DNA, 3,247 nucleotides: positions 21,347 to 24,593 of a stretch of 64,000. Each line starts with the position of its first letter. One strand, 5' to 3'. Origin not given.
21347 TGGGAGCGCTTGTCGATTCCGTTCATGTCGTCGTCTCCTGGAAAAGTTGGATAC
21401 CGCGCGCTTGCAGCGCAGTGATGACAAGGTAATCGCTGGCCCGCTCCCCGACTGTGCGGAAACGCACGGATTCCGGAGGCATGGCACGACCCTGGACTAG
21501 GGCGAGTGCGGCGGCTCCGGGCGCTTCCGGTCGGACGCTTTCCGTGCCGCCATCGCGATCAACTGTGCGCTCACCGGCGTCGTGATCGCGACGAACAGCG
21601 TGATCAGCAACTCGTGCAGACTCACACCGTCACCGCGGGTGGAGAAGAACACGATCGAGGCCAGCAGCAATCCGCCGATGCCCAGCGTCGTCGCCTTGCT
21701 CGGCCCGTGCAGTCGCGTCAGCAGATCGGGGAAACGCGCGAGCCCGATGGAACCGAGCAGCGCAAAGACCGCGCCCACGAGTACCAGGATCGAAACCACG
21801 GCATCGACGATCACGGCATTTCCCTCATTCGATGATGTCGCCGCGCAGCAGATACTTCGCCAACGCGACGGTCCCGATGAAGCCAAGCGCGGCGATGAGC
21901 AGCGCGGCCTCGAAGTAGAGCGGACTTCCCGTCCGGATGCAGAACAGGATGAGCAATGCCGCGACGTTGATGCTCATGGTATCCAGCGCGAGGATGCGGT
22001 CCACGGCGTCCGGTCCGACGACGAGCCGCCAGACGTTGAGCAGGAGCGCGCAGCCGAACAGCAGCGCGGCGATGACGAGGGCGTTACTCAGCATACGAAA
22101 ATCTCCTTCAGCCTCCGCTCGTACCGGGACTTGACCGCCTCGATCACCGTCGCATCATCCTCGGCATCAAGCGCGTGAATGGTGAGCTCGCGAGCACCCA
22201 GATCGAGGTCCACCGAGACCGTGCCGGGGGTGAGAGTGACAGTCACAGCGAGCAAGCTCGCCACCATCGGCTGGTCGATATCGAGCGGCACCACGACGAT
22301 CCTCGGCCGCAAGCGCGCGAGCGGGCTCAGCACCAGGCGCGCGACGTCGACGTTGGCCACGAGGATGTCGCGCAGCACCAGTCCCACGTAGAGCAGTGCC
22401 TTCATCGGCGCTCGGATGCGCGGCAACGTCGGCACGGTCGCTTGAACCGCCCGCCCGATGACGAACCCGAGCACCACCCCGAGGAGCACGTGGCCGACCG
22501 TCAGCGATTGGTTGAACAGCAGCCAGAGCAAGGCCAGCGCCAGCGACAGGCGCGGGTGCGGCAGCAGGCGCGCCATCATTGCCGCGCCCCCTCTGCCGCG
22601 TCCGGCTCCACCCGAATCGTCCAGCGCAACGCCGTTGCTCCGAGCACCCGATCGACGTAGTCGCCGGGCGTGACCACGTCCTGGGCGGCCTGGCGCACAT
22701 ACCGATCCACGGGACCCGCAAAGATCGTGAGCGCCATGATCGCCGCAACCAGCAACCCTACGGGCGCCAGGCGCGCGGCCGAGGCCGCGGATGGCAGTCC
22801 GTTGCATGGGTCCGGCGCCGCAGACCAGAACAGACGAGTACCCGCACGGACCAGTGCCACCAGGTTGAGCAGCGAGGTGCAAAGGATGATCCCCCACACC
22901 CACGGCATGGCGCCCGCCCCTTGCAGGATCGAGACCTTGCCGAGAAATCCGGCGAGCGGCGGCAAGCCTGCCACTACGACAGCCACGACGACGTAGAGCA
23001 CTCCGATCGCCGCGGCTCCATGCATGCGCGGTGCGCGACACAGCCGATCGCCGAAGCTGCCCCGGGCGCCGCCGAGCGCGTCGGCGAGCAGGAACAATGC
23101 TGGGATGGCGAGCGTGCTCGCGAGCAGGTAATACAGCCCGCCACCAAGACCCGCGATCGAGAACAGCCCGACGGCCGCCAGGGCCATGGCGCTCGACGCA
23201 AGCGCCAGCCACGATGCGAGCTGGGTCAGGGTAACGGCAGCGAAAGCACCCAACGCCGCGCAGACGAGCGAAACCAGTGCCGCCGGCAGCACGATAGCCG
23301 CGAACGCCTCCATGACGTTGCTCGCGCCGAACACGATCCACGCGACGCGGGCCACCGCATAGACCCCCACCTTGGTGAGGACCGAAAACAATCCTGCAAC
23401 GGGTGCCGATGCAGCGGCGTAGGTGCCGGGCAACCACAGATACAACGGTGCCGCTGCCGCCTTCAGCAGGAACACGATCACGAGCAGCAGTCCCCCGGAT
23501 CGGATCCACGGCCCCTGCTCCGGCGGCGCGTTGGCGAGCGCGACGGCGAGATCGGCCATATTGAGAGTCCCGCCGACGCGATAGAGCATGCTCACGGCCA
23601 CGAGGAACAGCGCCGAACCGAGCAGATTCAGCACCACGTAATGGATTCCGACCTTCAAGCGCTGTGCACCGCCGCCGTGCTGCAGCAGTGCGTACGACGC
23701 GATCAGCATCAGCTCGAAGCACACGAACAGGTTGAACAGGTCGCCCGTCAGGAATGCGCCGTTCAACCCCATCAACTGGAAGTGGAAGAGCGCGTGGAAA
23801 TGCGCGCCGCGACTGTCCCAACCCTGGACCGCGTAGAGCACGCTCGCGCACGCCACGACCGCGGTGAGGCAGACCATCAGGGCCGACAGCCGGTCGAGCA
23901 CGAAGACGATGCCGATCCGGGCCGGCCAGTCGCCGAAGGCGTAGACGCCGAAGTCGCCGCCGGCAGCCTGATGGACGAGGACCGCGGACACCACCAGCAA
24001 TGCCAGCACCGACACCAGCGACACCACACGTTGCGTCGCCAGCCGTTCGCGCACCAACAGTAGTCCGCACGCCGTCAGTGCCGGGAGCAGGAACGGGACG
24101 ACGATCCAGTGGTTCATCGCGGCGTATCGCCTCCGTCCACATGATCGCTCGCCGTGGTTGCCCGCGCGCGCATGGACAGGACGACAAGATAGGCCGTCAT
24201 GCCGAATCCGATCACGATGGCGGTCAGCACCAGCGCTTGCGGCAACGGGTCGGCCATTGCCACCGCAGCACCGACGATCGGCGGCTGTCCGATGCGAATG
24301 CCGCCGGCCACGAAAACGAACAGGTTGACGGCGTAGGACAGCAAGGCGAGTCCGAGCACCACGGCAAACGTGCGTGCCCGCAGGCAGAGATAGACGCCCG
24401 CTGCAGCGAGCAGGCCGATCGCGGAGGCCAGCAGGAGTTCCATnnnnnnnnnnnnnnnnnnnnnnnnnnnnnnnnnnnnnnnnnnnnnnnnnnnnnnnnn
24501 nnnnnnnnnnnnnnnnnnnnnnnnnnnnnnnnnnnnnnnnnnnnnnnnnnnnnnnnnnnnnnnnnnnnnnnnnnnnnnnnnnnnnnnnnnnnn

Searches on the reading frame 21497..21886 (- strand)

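Call 17: search_protein_families(library=pfam, proteins=[window:21497-21886:-], max_evalue=0.001)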
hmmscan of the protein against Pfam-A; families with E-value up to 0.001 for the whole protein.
window:21497-21886:- (129 aa): 1 family
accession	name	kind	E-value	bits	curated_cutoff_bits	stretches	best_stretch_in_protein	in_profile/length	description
PF03334.19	PhaG_MnhG_YufB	-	7.6e-25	87.4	23.4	1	34-114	1-79/80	Na+/H+ antiporter subunit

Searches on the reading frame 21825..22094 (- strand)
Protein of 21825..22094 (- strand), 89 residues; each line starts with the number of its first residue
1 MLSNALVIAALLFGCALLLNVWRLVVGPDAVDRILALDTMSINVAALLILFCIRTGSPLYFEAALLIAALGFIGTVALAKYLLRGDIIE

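Call 71: search_protein_families(library=pfam, proteins=[window:21825-22094:-], max_evalue=0.001)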
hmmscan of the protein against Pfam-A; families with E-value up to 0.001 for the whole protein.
window:21825-22094:- (89 aa): 1 family
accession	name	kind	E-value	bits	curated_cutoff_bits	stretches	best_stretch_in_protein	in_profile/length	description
PF04066.18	MrpF_PhaF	-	4.6e-21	75.4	23.3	1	32-82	2-52/53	Multiple resistance and pH regulation protein F (MrpF / PhaF)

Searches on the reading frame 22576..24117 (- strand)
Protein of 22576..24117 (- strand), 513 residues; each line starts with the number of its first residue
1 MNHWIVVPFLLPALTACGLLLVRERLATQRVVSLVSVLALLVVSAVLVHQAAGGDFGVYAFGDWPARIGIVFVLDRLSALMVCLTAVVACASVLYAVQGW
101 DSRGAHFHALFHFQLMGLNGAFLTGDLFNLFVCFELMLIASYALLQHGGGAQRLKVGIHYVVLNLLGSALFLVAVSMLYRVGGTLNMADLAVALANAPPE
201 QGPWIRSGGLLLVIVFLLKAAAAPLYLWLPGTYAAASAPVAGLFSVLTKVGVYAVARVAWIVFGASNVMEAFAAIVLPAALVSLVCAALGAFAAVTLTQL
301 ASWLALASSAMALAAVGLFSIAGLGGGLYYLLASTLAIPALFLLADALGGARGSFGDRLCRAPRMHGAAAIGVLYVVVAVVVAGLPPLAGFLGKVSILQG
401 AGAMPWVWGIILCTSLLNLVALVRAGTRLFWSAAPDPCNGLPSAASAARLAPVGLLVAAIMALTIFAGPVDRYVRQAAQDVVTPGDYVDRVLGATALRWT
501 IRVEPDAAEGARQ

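Call 17: search_protein_families(library=pfam, proteins=[window:22576-24117:-], max_evalue=0.001)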
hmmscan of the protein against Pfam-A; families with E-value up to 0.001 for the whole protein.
window:22576-24117:- (513 aa): 1 family
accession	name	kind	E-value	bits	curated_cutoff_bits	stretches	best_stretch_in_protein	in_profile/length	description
PF00361.26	Proton_antipo_M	-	2.3e-30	106.2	21.5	1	125-416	2-292/294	NADH:quinone oxidoreductase/Mrp antiporter, TM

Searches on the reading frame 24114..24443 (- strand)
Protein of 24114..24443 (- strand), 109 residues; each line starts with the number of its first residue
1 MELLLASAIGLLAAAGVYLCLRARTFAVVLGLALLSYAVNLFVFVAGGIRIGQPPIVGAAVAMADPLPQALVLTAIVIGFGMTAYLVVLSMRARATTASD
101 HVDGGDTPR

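Call 18: search_protein_families(library=pfam, proteins=[window:24114-24443:-], max_evalue=0.001)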
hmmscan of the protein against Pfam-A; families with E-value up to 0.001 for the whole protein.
window:24114-24443:- (109 aa): 1 family
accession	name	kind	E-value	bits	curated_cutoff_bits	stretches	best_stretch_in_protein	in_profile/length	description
PF00420.29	Oxidored_q2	-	2.1e-17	63.1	26.1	1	8-103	5-88/95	NADH-ubiquinone/plastoquinone oxidoreductase chain 4L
